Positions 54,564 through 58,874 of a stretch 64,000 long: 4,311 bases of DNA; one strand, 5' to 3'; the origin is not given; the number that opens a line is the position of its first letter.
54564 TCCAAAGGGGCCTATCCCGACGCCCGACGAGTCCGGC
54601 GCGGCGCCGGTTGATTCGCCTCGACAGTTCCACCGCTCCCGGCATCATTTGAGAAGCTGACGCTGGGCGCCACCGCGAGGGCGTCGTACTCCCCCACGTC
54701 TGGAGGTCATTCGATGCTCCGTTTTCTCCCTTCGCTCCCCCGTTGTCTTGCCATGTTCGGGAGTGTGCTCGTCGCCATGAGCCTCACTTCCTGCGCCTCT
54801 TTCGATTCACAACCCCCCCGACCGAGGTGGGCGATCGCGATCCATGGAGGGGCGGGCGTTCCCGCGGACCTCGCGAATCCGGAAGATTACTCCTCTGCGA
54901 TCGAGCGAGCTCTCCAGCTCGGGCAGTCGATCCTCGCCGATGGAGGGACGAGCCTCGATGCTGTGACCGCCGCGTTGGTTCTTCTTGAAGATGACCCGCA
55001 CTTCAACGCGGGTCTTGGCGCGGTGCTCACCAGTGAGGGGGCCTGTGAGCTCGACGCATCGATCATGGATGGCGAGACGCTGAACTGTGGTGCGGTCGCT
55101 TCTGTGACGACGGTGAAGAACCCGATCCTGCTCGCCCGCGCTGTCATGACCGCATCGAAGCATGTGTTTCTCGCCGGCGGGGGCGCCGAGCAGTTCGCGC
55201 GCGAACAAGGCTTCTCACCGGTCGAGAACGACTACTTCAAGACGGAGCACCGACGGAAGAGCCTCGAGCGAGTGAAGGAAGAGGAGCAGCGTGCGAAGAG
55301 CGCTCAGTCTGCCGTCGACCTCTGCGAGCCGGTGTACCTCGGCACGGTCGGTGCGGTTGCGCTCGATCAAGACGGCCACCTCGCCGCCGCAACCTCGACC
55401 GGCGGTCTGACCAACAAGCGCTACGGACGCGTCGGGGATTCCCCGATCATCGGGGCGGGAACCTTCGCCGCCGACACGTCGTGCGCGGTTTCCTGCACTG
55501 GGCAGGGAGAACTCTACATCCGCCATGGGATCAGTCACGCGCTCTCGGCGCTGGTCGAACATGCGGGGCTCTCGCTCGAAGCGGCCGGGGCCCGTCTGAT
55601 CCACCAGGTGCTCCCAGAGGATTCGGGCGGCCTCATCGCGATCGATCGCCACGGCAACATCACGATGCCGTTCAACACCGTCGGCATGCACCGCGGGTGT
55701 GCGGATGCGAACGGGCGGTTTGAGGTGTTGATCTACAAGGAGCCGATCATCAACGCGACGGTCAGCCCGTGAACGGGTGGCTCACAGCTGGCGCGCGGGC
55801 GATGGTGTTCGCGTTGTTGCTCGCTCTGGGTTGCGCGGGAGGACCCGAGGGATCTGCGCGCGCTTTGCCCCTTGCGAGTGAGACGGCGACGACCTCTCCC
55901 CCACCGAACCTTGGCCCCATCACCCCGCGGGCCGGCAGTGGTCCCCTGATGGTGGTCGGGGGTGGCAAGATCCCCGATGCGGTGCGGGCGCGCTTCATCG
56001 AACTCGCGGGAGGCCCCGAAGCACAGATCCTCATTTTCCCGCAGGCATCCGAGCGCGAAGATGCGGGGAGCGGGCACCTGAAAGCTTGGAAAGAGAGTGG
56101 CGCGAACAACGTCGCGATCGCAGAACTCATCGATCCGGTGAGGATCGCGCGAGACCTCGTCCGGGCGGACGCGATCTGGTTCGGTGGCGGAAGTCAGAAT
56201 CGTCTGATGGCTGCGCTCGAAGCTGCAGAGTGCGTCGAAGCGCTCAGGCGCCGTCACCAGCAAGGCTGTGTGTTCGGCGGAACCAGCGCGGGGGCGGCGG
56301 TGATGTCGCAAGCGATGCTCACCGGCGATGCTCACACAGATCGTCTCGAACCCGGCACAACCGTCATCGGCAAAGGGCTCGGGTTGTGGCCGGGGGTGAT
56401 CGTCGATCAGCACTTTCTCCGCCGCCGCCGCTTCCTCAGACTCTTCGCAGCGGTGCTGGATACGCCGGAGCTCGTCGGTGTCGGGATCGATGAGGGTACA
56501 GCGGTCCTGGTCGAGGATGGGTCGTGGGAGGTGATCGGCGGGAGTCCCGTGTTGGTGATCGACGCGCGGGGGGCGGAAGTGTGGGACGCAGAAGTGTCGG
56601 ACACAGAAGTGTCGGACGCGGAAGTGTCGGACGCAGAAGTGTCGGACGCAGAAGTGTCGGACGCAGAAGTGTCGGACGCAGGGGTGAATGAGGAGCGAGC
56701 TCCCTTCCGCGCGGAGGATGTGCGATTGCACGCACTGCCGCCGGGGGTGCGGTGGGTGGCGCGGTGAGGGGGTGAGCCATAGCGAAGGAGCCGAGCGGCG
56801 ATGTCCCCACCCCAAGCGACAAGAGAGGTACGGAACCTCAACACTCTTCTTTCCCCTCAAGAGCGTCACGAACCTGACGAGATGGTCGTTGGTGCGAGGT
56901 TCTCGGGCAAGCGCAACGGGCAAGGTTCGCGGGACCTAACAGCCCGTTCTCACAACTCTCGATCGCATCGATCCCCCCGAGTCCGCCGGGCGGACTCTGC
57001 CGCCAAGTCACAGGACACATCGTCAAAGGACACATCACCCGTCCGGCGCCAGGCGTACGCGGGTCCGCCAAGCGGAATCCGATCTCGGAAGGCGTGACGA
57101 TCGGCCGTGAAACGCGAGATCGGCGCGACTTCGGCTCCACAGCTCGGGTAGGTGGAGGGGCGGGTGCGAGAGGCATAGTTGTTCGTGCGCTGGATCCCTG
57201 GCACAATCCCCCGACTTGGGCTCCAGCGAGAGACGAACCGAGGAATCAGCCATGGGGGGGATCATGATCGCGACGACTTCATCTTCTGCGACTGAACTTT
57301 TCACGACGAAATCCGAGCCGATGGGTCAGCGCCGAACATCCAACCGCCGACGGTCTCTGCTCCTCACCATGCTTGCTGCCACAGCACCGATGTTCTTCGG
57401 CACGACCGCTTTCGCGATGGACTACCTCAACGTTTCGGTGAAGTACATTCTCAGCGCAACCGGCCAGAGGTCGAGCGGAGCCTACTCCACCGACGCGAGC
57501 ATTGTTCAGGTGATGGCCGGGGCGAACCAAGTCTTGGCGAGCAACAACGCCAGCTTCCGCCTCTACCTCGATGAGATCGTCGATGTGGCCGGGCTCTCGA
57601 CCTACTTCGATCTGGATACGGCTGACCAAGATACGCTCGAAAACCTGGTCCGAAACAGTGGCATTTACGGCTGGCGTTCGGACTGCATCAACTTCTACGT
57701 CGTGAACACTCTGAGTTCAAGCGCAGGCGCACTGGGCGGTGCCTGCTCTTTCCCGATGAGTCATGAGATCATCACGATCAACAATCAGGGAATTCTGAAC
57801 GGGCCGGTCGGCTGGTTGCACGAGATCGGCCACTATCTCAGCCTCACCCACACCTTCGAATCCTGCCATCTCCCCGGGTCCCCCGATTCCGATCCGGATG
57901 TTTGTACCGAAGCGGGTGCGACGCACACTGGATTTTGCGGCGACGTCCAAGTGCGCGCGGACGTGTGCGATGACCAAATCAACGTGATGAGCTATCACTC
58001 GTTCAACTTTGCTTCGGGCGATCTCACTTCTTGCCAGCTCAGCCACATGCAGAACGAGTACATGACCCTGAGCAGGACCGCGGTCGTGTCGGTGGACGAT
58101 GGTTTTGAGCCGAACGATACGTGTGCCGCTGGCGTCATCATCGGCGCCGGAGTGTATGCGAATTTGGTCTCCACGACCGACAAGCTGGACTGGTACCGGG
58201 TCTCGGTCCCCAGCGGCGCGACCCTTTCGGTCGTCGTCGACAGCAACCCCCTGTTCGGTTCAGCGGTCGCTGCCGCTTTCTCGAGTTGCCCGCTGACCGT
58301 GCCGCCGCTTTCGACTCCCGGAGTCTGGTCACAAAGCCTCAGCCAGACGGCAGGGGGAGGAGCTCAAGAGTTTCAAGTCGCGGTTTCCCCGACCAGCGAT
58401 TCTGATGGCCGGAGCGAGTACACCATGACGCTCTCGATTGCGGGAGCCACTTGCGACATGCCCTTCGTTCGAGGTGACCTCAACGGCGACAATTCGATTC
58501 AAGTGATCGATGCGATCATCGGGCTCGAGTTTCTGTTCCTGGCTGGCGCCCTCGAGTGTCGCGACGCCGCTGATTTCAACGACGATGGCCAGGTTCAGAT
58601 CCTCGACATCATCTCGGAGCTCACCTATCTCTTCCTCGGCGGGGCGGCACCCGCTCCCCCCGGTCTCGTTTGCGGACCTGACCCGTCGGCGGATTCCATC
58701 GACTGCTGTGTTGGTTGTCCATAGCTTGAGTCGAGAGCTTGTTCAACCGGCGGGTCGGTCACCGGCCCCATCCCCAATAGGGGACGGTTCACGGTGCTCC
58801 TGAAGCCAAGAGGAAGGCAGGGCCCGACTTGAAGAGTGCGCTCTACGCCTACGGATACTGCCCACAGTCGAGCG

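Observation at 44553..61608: Five otherwise unrelated secreted proteins share one roughly 88-aa dockerin-like, 4-cysteine C-terminal module; candidate novel cargo-tagging/anchoring system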

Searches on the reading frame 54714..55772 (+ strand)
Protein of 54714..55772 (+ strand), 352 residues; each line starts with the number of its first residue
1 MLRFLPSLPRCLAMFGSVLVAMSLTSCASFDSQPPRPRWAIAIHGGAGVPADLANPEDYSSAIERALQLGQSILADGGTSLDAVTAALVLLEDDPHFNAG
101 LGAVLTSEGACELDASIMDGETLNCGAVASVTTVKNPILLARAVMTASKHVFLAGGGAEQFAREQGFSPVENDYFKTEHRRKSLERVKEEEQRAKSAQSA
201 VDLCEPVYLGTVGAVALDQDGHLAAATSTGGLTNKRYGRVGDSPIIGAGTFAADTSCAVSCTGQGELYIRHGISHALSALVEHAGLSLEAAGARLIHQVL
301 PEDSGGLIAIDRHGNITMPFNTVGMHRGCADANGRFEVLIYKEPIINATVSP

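Call 32: search_protein_families(library=pfam, proteins=[window:54714-55772:+], max_evalue=0.001)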
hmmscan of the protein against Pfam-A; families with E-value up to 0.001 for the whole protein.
window:54714-55772:+ (352 aa): 1 family
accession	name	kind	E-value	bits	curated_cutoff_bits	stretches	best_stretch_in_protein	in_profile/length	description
PF01112.23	Asparaginase_2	-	1.3e-108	363.2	27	1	39-341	1-309/309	Asparaginase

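Call 37: find_encoding_contigs(protein=window:54714-55772:+, flank=2000, max_places=3)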
Protein window:54714-55772:+ (352 aa): 7 contigs read that carry it; 3 places shown.
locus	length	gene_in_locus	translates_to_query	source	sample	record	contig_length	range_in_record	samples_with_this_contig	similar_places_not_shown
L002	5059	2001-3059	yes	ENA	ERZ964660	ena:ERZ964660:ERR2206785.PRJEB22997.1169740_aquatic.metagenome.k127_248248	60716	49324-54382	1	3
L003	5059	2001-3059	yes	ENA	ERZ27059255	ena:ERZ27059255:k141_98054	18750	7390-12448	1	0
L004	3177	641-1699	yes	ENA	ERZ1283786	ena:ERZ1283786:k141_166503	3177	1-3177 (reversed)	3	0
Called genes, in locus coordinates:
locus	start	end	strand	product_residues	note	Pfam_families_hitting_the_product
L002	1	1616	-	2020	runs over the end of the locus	PF01364:Peptidase_C25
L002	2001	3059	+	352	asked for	PF01112:Asparaginase_2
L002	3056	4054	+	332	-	PF03575:Peptidase_S51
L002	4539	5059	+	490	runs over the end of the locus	PF13688:Reprolysin_5 (weak)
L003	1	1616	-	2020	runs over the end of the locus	PF01364:Peptidase_C25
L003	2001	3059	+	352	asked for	PF01112:Asparaginase_2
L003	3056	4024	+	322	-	PF03575:Peptidase_S51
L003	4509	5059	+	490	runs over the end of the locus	PF13688:Reprolysin_5 (weak)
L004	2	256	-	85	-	?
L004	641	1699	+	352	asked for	PF01112:Asparaginase_2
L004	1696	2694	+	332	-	PF03575:Peptidase_S51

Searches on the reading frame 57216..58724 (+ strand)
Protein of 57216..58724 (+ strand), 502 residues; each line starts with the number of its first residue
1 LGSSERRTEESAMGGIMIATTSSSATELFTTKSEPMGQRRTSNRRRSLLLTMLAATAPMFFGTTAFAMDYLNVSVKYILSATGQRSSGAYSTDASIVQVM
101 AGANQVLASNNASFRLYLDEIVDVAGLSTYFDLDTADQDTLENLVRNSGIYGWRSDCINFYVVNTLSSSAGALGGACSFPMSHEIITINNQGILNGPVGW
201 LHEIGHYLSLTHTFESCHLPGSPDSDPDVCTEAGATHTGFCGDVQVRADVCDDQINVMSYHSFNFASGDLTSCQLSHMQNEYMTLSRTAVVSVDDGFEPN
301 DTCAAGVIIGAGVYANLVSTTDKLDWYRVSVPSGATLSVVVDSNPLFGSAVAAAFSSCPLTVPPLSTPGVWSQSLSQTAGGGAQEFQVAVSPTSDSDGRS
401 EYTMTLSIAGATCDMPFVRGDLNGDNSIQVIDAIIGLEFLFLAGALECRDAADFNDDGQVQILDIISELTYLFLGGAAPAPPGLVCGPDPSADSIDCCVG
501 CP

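Call 8: search_protein_families(library=pfam, proteins=[window:57216-58724:+], max_evalue=0.01)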
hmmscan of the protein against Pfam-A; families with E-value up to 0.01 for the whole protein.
window:57216-58724:+ (502 aa): 3 families
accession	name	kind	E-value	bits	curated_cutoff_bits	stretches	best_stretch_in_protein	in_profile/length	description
PF13688.12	Reprolysin_5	-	5.1e-06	27.3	27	1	91-225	24-164/196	Metallo-peptidase family M12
PF05572.19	Peptidase_M43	-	8e-05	23.1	23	1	200-280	72-149/152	Pregnancy-associated plasma protein-A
PF00404.24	Dockerin_1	-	0.0042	17.7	22.9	0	420-465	2-49/57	Dockerin type I domain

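Call 9: search_protein_families(library=ncbifam, proteins=[window:57216-58724:+], max_evalue=1)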
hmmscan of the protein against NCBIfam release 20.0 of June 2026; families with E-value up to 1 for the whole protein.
window:57216-58724:+ (502 aa): 2 families
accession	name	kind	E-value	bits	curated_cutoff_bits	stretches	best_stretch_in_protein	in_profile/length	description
NF049990.1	CellobisidaseCelK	equivalog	0.028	12.5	1700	1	416-468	826-878/889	cellulose 1,4-beta-cellobiosidase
TIGR03952.1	metzin_BF0631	equivalog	0.058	12.4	208.1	1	202-232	238-270/351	zinc-dependent metalloproteinase lipoprotein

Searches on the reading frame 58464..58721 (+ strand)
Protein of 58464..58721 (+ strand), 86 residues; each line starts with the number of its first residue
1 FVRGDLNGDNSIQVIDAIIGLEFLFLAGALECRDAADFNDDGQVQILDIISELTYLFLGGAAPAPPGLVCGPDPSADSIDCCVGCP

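Call 10: search_protein_families(library=pfam, proteins=[window:58464-58721:+], max_evalue=10)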
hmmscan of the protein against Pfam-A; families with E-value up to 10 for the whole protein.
window:58464-58721:+ (86 aa): 2 families
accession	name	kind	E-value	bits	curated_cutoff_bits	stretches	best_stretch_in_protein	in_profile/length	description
PF00404.24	Dockerin_1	-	0.00049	20.7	22.9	1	4-49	2-49/57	Dockerin type I domain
PF13202.12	EF-hand_5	-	7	6.8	25.9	0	4-13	8-17/25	EF hand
